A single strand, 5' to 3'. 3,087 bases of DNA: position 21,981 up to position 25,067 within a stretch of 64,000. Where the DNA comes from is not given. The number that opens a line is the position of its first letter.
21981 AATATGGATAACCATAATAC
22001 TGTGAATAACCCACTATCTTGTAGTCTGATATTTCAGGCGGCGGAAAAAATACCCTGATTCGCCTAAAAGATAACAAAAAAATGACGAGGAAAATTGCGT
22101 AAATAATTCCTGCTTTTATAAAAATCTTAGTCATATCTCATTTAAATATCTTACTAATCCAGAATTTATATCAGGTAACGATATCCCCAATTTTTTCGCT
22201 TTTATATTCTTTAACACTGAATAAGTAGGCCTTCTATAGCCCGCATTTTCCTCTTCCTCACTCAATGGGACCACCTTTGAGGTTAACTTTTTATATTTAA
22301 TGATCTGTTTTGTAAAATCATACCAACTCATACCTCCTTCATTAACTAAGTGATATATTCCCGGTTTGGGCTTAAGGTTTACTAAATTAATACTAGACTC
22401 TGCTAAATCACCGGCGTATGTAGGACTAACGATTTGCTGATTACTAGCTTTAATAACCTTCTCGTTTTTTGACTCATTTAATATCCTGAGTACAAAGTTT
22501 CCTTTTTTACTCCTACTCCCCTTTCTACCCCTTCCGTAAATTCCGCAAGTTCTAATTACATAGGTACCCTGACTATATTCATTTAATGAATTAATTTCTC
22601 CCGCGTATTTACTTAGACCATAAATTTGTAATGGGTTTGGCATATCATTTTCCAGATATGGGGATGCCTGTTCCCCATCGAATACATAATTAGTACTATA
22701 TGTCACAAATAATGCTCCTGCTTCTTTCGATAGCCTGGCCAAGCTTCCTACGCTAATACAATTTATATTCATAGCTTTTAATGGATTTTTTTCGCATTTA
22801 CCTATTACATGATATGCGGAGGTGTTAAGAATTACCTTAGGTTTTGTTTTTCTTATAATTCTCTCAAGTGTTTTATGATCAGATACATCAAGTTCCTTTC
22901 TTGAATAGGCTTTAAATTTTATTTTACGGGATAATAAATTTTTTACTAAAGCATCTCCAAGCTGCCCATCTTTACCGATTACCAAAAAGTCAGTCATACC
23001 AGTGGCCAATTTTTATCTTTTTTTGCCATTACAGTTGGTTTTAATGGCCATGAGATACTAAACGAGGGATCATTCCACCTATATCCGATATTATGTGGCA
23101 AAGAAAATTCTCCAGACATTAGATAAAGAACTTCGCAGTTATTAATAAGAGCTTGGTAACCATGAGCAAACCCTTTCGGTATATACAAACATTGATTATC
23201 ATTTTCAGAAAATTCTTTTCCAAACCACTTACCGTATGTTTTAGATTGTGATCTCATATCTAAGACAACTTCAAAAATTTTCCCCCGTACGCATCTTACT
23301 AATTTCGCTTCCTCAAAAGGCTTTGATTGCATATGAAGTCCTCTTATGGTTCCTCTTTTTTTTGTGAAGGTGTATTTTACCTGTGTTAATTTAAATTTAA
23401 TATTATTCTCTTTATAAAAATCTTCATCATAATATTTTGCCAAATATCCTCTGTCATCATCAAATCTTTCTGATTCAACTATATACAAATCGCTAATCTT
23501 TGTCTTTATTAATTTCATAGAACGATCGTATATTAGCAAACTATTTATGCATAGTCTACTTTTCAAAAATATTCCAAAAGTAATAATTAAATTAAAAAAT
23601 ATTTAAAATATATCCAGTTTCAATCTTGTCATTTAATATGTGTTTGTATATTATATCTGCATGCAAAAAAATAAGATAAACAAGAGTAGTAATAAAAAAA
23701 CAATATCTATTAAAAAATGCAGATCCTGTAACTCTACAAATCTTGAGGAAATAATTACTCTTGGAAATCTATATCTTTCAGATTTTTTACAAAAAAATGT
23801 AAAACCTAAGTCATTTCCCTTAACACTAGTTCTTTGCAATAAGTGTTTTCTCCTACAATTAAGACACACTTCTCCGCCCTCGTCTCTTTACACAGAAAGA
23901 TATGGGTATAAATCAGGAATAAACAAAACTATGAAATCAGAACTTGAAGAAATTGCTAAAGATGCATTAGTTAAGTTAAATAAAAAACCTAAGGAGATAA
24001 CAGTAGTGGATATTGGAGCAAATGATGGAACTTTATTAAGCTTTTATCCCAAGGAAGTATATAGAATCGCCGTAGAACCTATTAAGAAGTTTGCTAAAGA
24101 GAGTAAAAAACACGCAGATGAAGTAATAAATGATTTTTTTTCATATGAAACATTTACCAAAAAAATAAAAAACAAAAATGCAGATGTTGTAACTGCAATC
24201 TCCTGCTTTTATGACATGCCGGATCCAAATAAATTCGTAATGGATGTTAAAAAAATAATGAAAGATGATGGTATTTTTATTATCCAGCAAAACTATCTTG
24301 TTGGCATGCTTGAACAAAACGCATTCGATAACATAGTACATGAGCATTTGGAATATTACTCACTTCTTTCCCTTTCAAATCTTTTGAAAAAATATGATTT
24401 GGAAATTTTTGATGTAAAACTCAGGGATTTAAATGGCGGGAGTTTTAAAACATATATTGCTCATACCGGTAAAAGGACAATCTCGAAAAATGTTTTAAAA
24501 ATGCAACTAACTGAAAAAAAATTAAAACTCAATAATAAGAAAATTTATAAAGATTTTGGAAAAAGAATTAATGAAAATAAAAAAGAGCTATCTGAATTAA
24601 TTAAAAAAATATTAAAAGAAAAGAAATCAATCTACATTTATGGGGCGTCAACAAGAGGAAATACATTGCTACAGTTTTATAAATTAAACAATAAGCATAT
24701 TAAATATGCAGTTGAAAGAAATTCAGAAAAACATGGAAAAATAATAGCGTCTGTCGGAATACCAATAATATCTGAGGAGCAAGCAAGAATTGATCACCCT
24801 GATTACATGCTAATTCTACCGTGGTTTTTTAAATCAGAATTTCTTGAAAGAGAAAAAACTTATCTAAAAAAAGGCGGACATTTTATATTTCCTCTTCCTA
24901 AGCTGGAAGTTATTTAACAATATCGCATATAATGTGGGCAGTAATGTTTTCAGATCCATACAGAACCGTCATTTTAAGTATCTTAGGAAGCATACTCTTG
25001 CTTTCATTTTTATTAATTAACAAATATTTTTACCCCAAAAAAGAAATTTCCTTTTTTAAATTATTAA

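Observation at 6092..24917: Four paralogous TcaB9/TylC3-type sugar C-methyltransferases in one surface-glycan locus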

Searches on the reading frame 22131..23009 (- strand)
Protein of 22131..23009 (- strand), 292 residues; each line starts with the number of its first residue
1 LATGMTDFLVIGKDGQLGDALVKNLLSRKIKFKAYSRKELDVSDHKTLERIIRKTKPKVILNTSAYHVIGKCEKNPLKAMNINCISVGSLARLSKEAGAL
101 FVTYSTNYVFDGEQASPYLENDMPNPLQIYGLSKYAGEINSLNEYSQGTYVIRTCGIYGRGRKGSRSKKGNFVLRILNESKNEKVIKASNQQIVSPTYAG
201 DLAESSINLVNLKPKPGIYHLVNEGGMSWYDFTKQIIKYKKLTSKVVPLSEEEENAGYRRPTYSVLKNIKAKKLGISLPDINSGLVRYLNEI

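Call 6: search_protein_families(library=pfam, proteins=[window:22131-23009:-])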
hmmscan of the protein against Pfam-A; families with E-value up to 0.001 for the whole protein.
window:22131-23009:- (292 aa): 5 families
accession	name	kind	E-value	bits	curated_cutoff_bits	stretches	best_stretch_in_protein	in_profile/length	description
PF04321.23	RmlD_sub_bind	-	2.2e-70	237.4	27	1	8-291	3-284/287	RmlD substrate binding domain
PF01370.27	Epimerase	-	2.1e-18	67.1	20.9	1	9-212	2-227/240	NAD dependent epimerase/dehydratase family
PF16363.11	GDP_Man_Dehyd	-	1.1e-11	45.2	27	1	38-205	57-232/332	GDP-mannose 4,6 dehydratase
PF02719.21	Polysacc_synt_2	-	1.8e-06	27.8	20.2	1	40-106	61-128/293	Polysaccharide biosynthesis protein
PF01073.25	3Beta_HSD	-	2e-05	24.2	22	1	26-207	38-226/280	3-beta hydroxysteroid dehydrogenase/isomerase family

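Call 10: search_protein_families(library=ncbifam, proteins=[window:22131-23009:-])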
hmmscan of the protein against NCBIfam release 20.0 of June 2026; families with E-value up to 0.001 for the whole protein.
window:22131-23009:- (292 aa): 7 families
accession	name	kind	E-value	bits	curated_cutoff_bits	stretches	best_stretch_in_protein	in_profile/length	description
TIGR01214.1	rmlD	equivalog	5.7e-74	248.8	224.05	1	9-291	3-284/285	dTDP-4-dehydrorhamnose reductase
NF007440.0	PRK09987.1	equivalog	2.4e-36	125.6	308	1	8-292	3-293/299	dTDP-4-dehydrorhamnose reductase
TIGR01179.1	galE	equivalog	2.2e-07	30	262.3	1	36-138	50-153/332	UDP-glucose 4-epimerase GalE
TIGR02622.1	CDP_4_6_dhtase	equivalog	2.9e-05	23.4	278.45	1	38-139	59-163/352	CDP-glucose 4,6-dehydratase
TIGR02197.1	heptose_epim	equivalog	0.00013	21.3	274.6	1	41-292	49-313/316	ADP-glyceromanno-heptose 6-epimerase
NF043036.1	ErythonDh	equivalog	0.00032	20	325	0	39-151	58-169/321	D-erythronate dehydrogenase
TIGR01181.1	dTDP_gluc_dehyt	equivalog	0.0009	18.4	365.1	0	30-139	47-160/321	dTDP-glucose 4,6-dehydratase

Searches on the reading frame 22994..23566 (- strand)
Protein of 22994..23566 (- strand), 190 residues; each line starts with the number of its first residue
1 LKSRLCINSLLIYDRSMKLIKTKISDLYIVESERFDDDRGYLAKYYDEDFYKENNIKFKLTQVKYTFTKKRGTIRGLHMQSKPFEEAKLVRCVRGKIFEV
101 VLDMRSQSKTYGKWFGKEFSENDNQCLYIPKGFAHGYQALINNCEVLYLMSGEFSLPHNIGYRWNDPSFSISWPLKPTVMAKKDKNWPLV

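Call 6: search_protein_families(library=pfam, proteins=[window:22994-23566:-])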
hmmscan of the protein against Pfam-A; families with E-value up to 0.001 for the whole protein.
window:22994-23566:- (190 aa): 2 families
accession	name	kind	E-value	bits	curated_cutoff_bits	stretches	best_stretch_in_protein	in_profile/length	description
PF00908.23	dTDP_sugar_isom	-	3.1e-54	183.6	27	1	21-189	1-165/168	dTDP-4-dehydrorhamnose 3,5-epimerase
PF05523.17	FdtA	-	0.00036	20.8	23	1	29-154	5-114/131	WxcM-like, C-terminal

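Call 10: search_protein_families(library=ncbifam, proteins=[window:22994-23566:-])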
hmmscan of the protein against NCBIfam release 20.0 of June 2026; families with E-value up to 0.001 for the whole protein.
window:22994-23566:- (190 aa): 1 family
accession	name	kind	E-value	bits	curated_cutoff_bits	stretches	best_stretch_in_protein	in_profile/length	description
TIGR01221.1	rmlC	equivalog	3.1e-48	163.9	155.75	1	18-188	1-170/176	dTDP-4-dehydrorhamnose 3,5-epimerase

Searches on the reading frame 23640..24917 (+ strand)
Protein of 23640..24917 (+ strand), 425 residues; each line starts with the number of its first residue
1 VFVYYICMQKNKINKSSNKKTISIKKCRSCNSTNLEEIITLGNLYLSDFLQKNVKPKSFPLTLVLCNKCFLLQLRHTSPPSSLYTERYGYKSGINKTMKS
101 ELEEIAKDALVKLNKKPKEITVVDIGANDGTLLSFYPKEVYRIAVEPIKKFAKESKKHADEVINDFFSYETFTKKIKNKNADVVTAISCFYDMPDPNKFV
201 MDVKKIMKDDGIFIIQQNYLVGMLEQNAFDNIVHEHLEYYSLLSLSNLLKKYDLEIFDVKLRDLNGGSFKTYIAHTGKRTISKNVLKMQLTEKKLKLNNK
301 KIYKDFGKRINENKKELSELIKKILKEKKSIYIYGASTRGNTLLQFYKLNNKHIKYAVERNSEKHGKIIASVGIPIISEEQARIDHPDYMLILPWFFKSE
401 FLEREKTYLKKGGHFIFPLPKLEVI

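Call 3: search_protein_families(library=pfam, proteins=[window:23640-24917:+], max_evalue=0.001)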
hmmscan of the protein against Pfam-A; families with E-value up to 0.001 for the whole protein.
window:23640-24917:+ (425 aa): 6 families
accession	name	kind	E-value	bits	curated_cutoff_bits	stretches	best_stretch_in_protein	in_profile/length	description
PF08484.17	Methyltransf_14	-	2e-46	158.2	23.5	1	264-420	2-160/160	C-methyltransferase C-terminal domain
PF13489.12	Methyltransf_23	-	2.1e-13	50.8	27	1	101-256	4-161/164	Methyltransferase domain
PF08421.16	Methyltransf_13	-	9.3e-13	48.6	31.3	1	27-84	1-62/62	Putative zinc binding domain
PF08242.18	Methyltransf_12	-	3.3e-06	28.2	30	1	123-213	1-98/98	Methyltransferase domain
PF08241.18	Methyltransf_11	-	8.9e-06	26.7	21.2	1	123-215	1-95/95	Methyltransferase domain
PF13847.12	Methyltransf_31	-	7e-05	23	27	1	121-252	6-136/145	Methyltransferase domain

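Call 10: search_protein_families(library=ncbifam, proteins=[window:23640-24917:+])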
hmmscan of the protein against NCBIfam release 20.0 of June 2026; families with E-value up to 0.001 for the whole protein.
window:23640-24917:+ (425 aa): 2 families
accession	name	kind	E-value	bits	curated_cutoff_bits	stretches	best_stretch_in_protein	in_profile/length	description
TIGR01983.1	UbiG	equivalog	0.00028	20.2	102.95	1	106-215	45-151/228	bifunctional 2-polyprenyl-6-hydroxyphenol methylase/3-demethylubiquinol 3-O-methyltransferase UbiG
TIGR02072.1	BioC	equivalog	0.00042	20.2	184.95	1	104-261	25-178/244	malonyl-ACP O-methyltransferase BioC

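Call 14: search_solved_structures(query=window:23640-24917:+, max_evalue=0.001)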
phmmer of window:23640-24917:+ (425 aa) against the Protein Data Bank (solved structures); distinct sequences matched with E-value up to 0.001: 11.
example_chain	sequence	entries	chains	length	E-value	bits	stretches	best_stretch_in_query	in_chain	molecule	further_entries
4rv9_A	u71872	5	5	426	2.7e-52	181.3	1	24-424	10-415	D-mycarose 3-C-methyltransferase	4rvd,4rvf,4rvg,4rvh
4e2w_A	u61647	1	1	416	8.4e-39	136.9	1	26-423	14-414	TcaB9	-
3ndi_A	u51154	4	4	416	1.6e-38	136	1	26-423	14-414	Methyltransferase | TcaB9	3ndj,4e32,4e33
4e2x_A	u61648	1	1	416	1.6e-38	136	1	26-423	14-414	TcaB9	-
4e30_A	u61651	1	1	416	2.2e-38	135.5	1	26-423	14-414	TcaB9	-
4e2y_A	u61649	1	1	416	4.1e-38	134.6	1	26-423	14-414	TcaB9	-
4e31_A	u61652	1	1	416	5.7e-38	134.2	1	26-423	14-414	TcaB9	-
4e2z_A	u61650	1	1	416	1.5e-37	132.8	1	26-423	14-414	TcaB9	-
5t6b_A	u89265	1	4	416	3.8e-36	128.1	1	25-423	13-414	Sugar 3-C-methyl transferase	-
5t64_A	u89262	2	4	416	1.4e-35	126.3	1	25-424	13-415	Sugar 3-C-methyl transferase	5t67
3i9f_A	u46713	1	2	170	0.00058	22.2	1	119-215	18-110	Putative type 11 methyltransferase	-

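Call 63: find_homologous_proteins(query=window:23640-24917:+, max_evalue=1e-30)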
Query window:23640-24917:+ (425 aa): 6207 proteins with E <= 1e-30 among 8000 candidates; the best 120 are listed.
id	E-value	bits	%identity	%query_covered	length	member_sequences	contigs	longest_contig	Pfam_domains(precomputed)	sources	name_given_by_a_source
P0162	3.4e-271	917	100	98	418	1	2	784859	PF13489.13,PF08421.17,PF08484.18,PF08241.19,PF08242.19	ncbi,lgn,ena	-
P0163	5.0e-226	768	83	98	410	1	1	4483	PF13489.13,PF08421.17,PF08484.18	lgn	-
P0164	5.7e-211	719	80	96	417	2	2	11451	PF13489.13,PF08421.17,PF08484.18,PF08242.19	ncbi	-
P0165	2.2e-210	717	77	98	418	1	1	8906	PF13489.13,PF08421.17,PF08484.18,PF08242.19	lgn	-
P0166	5.3e-209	712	77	98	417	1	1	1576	PF13489.13,PF08421.17,PF08484.18,PF08242.19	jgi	-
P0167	5.6e-209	712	77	98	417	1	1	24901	PF13489.13,PF08421.17,PF08484.18,PF08242.19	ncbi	-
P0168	1.4e-207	708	76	98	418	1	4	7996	PF13489.13,PF08421.17,PF08484.18,PF08241.19,PF08242.19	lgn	-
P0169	7.6e-206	702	76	98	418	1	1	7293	PF13489.13,PF08421.17,PF08484.18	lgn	-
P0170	2.2e-200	684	75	98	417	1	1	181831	PF13489.13,PF08421.17,PF08484.18,PF08241.19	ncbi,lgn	-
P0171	3.8e-193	660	73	95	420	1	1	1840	PF13489.13,PF08421.17,PF08484.18,PF08242.19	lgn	-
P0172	7.2e-188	643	70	98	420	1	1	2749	PF13489.13,PF08421.17,PF08484.18,PF08241.19,PF08242.19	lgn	-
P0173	1.2e-187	642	72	95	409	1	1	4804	PF13489.13,PF08421.17,PF08484.18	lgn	-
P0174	1.9e-187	641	71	95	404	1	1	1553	PF13489.13,PF08421.17,PF08484.18,PF08241.19,PF08242.19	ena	-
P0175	4.2e-187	640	72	95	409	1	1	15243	PF13489.13,PF08421.17,PF08484.18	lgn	-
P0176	5.9e-187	640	71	95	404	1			PF13489.13,PF08421.17,PF08484.18,PF08241.19,PF08242.19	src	-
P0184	6.0e-182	623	69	95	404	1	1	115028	PF13489.13,PF08421.17,PF08484.18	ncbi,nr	ncbi:MAG: methyltransferase domain-containing protein [Candidatus Levybacteria bacterium]|nr:methylt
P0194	4.1e-181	620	69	95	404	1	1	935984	PF13489.13,PF08421.17,PF08484.18,PF08241.19,PF08242.19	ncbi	-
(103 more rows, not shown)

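Call 64: find_encoding_contigs(protein=P0170, flank=10000, max_places=1)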
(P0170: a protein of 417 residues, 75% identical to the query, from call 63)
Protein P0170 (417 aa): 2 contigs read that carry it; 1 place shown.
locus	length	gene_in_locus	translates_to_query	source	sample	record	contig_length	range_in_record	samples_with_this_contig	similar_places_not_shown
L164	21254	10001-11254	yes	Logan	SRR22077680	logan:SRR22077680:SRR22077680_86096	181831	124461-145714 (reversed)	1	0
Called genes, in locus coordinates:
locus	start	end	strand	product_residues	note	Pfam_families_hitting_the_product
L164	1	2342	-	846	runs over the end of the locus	PF00535:Glycos_transf_2, PF13231:PMT_2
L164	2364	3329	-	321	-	PF01073:3Beta_HSD, PF01370:Epimerase, PF16363:GDP_Man_Dehyd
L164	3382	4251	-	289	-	PF00535:Glycos_transf_2, PF10111:Glyco_tranf_2_2 (weak), PF13641:Glyco_tranf_2_3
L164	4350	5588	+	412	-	PF08421:Methyltransf_13, PF13489:Methyltransf_23, PF08241:Methyltransf_11, PF08242:Methyltransf_12, PF13649:Methyltransf_25 (weak), PF08484:Methyltransf_14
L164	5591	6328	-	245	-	PF00535:Glycos_transf_2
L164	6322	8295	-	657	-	-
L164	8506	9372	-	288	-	PF01370:Epimerase, PF04321:RmlD_sub_bind, PF02719:Polysacc_synt_2 (weak), PF16363:GDP_Man_Dehyd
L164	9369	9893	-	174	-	PF00908:dTDP_sugar_isom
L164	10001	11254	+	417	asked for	PF08421:Methyltransf_13, PF13489:Methyltransf_23, PF08241:Methyltransf_11 (faint), PF08484:Methyltransf_14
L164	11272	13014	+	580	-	-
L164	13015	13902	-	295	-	PF13489:Methyltransf_23, PF07021:MetW (faint), PF13649:Methyltransf_25 (weak), PF13847:Methyltransf_31 (weak), PF08241:Methyltransf_11 (weak), PF08242:Methyltransf_12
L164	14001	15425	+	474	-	PF00535:Glycos_transf_2, PF13489:Methyltransf_23 (weak), PF08241:Methyltransf_11, PF08242:Methyltransf_12 (weak), PF13649:Methyltransf_25, PF13847:Methyltransf_31 (weak)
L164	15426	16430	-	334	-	PF13439:Glyco_transf_4, PF00534:Glycos_transf_1 (weak)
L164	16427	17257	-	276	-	PF00535:Glycos_transf_2, PF10111:Glyco_tranf_2_2, PF13641:Glyco_tranf_2_3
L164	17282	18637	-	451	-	-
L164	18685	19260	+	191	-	PF10502:Peptidase_S26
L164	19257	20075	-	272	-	PF02195:ParB_N, PF17762:HTH_ParB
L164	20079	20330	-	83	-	PF01016:Ribosomal_L27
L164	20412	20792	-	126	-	PF00829:Ribosomal_L21p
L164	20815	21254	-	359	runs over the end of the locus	PF01098:FTSW_RODA_SPOVE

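Call 65: find_encoding_contigs(protein=P0194, flank=10000, max_places=1)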
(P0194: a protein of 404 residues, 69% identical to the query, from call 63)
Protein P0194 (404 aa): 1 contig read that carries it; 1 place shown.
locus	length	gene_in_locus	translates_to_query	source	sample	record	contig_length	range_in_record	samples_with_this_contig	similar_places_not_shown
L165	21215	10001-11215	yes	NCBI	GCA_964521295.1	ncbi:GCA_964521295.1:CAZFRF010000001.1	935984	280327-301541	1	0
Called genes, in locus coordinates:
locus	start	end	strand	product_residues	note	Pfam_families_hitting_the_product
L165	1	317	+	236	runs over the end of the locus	PF12733:Cadherin-like (faint), PF19077:Big_13 (faint), PF09136:Glucodextran_B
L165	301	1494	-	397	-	PF04932:Wzy_C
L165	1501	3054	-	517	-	PF13231:PMT_2 (weak)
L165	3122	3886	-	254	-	PF00535:Glycos_transf_2, PF10111:Glyco_tranf_2_2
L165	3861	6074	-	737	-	PF00535:Glycos_transf_2, PF10111:Glyco_tranf_2_2, PF13231:PMT_2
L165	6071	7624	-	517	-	PF13231:PMT_2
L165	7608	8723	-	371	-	PF13439:Glyco_transf_4, PF00534:Glycos_transf_1, PF13692:Glyco_trans_1_4, PF13524:Glyco_trans_1_2, PF20706:GT4-conflict (faint)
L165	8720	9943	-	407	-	PF01943:Polysacc_synt, PF13440:Polysacc_synt_3, PF05975:EcsB (weak)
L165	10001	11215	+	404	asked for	PF08421:Methyltransf_13, PF13489:Methyltransf_23, PF08241:Methyltransf_11 (faint), PF08242:Methyltransf_12 (faint), PF08484:Methyltransf_14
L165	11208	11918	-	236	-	PF00535:Glycos_transf_2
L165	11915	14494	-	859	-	PF00535:Glycos_transf_2, PF10111:Glyco_tranf_2_2 (faint), PF13506:Glyco_transf_21, PF13641:Glyco_tranf_2_3, PF13632:Glyco_trans_2_3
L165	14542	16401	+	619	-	-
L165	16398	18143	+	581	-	-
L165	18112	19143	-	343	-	PF13439:Glyco_transf_4, PF00534:Glycos_transf_1, PF13692:Glyco_trans_1_4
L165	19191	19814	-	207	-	-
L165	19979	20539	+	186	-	PF10502:Peptidase_S26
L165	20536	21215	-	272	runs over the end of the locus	PF02195:ParB_N, PF17762:HTH_ParB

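Call 66: find_encoding_contigs(protein=P0184, flank=10000, max_places=1)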
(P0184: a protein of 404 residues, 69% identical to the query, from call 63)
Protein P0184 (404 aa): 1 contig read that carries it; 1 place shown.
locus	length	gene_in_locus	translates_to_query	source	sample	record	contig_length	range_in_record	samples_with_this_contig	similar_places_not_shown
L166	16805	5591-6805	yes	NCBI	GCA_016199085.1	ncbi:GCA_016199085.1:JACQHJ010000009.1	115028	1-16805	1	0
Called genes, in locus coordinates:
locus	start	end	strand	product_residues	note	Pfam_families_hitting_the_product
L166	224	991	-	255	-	PF00535:Glycos_transf_2, PF10111:Glyco_tranf_2_2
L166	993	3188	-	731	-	PF00535:Glycos_transf_2, PF10111:Glyco_tranf_2_2, PF13231:PMT_2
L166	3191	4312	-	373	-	PF13439:Glyco_transf_4, PF00534:Glycos_transf_1, PF13524:Glyco_trans_1_2, PF13692:Glyco_trans_1_4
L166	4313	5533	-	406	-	PF01943:Polysacc_synt, PF13440:Polysacc_synt_3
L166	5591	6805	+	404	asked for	PF08421:Methyltransf_13, PF13489:Methyltransf_23, PF08484:Methyltransf_14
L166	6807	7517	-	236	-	PF00535:Glycos_transf_2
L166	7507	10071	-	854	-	PF00535:Glycos_transf_2, PF10111:Glyco_tranf_2_2, PF13506:Glyco_transf_21, PF13641:Glyco_tranf_2_3, PF02366:PMT, PF13231:PMT_2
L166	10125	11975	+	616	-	PF26626:DUF8201 (faint)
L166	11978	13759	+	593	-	PF10131:PTPS_related (weak), PF13231:PMT_2 (weak)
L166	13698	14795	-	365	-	PF13439:Glyco_transf_4, PF00534:Glycos_transf_1, PF13692:Glyco_trans_1_4 (weak)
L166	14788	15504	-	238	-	PF00398:RrnaAD (weak), PF01209:Ubie_methyltran, PF02353:CMAS, PF13489:Methyltransf_23, PF13847:Methyltransf_31, PF08241:Methyltransf_11, PF08242:Methyltransf_12, PF13649:Methyltransf_25, +2 more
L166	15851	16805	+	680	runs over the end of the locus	PF13964:Beta-prop_Calicin, PF24681:Kelch_KLHDC2_KLHL20_DRC7, PF24981:Beta-prop_ATRN-LZTR1, PF01344:Kelch_1, PF13415:Beta-prop_FBX42, PF24681:Kelch_KLHDC2_KLHL20_DRC7, PF25210:Kelch_FKB95, PF13964:Beta-prop_Calicin, +9 more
